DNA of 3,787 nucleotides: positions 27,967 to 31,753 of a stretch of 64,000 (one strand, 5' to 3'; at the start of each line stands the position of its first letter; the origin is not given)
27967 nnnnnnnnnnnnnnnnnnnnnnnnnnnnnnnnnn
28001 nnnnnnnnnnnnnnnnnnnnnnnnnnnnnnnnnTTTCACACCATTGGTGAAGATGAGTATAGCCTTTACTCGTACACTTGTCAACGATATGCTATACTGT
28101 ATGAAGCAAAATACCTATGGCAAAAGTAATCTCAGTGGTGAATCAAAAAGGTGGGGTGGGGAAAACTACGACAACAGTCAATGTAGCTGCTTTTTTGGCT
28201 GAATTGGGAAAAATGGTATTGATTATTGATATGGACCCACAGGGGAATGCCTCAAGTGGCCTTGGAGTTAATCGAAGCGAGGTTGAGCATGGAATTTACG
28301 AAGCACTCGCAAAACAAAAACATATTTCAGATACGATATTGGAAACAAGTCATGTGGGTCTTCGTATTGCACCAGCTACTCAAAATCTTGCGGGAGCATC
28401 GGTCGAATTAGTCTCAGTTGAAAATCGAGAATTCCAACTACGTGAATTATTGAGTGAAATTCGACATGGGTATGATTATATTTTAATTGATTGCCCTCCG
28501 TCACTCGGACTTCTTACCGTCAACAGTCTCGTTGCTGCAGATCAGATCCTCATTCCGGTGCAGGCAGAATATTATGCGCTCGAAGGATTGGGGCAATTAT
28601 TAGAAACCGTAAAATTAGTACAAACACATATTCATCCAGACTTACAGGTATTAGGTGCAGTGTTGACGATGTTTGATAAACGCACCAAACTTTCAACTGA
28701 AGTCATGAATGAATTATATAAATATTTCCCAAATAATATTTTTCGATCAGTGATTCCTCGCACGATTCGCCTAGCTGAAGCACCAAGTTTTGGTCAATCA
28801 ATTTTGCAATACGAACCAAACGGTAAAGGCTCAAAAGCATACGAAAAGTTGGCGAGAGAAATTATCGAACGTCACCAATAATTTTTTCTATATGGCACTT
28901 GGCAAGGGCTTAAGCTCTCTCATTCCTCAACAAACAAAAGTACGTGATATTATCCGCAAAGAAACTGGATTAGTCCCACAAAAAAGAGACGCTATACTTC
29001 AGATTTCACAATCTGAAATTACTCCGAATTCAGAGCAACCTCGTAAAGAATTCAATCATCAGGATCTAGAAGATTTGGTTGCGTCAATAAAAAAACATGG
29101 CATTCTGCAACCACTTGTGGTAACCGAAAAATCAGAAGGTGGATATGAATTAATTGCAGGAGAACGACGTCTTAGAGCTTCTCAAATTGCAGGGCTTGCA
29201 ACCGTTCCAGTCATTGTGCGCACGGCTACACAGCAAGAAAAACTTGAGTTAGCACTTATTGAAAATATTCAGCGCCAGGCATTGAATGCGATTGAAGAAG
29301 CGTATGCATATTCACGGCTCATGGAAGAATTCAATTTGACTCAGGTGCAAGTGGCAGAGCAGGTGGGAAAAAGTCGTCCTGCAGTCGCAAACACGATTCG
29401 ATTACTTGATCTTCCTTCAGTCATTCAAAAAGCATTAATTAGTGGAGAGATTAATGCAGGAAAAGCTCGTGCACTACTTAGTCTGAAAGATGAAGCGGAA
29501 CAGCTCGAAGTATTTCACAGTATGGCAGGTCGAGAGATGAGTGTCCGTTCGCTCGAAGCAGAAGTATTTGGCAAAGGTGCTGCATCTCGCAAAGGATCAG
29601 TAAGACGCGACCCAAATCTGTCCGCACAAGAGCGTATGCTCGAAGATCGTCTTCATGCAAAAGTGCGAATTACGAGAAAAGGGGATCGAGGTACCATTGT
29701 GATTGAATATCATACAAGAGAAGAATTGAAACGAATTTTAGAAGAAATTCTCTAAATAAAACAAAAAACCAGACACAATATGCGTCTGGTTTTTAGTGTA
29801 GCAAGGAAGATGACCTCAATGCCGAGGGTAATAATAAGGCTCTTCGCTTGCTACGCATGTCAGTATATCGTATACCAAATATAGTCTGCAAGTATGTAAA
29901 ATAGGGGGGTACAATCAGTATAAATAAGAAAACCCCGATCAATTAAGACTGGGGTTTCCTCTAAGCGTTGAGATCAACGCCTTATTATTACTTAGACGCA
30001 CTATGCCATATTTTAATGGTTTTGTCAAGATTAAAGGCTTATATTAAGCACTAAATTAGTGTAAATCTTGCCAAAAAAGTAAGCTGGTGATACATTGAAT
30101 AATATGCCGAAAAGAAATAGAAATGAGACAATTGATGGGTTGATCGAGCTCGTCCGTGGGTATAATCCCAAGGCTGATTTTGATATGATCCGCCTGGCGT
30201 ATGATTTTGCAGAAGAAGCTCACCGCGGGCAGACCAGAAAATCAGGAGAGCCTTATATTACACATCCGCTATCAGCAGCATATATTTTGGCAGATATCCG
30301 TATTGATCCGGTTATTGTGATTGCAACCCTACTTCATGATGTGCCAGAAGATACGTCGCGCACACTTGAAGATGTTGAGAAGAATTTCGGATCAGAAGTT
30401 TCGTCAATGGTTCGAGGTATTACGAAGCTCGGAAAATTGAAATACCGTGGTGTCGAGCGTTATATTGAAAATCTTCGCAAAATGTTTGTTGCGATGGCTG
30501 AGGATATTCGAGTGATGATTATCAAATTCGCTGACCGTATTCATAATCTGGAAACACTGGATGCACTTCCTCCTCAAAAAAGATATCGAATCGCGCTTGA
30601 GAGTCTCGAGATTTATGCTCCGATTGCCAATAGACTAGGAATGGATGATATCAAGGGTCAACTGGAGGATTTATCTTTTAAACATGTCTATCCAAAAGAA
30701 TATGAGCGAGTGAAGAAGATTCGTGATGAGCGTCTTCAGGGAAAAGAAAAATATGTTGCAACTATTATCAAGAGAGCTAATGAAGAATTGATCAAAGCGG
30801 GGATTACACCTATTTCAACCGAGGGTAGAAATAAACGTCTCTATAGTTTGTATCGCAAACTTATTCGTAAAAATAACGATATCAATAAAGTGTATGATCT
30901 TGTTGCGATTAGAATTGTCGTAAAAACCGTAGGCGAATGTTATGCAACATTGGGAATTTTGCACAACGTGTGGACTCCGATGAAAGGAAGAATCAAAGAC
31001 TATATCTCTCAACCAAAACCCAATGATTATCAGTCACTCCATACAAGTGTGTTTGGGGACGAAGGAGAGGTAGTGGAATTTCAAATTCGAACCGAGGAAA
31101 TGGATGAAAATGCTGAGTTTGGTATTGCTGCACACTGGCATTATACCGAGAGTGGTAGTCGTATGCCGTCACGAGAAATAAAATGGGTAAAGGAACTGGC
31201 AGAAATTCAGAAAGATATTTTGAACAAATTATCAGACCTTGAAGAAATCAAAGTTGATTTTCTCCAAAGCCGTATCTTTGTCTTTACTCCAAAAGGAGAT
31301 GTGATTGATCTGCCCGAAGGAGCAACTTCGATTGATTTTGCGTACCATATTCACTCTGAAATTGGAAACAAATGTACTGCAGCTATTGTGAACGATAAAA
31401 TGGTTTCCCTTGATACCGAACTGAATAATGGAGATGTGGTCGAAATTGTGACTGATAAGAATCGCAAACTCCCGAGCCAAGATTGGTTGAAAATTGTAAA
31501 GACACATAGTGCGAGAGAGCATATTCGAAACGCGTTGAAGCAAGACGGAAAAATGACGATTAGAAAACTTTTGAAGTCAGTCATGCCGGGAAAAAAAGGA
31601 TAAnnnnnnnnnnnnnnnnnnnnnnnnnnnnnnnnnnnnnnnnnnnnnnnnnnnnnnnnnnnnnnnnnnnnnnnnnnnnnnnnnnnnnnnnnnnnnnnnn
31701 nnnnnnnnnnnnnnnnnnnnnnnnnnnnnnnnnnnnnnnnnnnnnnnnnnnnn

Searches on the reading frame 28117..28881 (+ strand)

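Call 30: search_protein_families(library=pfam, proteins=[window:28117-28881:+], max_evalue=0.001)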
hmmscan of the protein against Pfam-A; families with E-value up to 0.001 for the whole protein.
window:28117-28881:+ (254 aa): 7 families
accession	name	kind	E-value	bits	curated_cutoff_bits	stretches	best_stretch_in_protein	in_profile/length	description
PF13614.12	AAA_31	-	1.3e-66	224.4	27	1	2-178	1-177/177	AAA domain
PF01656.29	CbiA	-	2.2e-28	99.2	25.4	1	5-229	1-125/125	CobQ/CobB/MinD/ParA nucleotide binding domain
PF10609.15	ParA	-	7.7e-14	52.1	27.1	1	2-249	3-245/246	NUBPL iron-transfer P-loop NTPase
PF09140.17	MipZ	-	3.7e-13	49.8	20.7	1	4-161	2-142/262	ATPase MipZ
PF00142.24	Fer4_NifH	-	3.2e-11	43.6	25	1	9-252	6-247/271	4Fe-4S iron sulfur cluster binding proteins, NifH/frxC family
PF06564.18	CBP_BcsQ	-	5.8e-11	42.8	21.3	1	4-246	3-230/234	Cellulose biosynthesis protein BcsQ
PF02374.21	ArsA_ATPase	-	1.3e-07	31.6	24.3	1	8-64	6-62/305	Anion-transporting ATPase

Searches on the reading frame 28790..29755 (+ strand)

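Call 50: search_protein_families(library=pfam, proteins=[window:28790-29755:+], max_evalue=0.001)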
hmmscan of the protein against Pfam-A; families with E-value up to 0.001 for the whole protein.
window:28790-29755:+ (321 aa): 3 families
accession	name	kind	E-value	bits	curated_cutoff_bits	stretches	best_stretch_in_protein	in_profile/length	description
PF17762.8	HTH_ParB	-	4.1e-34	117.2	22.6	1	164-259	2-97/102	ParB HTH domain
PF02195.25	ParB_N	-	5.2e-32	110.2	26.3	1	69-161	3-95/95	ParB N-terminal domain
PF23552.2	ParB_C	-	4.1e-10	39.4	23.8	1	273-320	1-49/50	ParB dimerisation domain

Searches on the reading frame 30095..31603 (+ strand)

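Call 31: search_protein_families(library=pfam, proteins=[window:30095-31603:+], max_evalue=0.001)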
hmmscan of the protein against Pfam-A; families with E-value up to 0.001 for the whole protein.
window:30095-31603:+ (502 aa): 5 families
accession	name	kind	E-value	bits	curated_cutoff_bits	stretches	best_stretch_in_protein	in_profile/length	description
PF13328.12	HD_4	-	1.5e-47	161.6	27.2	1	35-183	1-155/156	HD domain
PF04607.23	RelA_SpoT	-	2e-39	134.8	27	1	244-353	1-111/113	Region found in RelA / SpoT proteins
PF02824.27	TGS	-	1.3e-25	89.7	22.2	1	394-453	1-60/60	TGS domain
PF01966.28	HD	-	1.6e-10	41.7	22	1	54-151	1-115/116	HD domain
PF02597.26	ThiS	-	0.00045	21.1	22.5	0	424-453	39-71/76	ThiS family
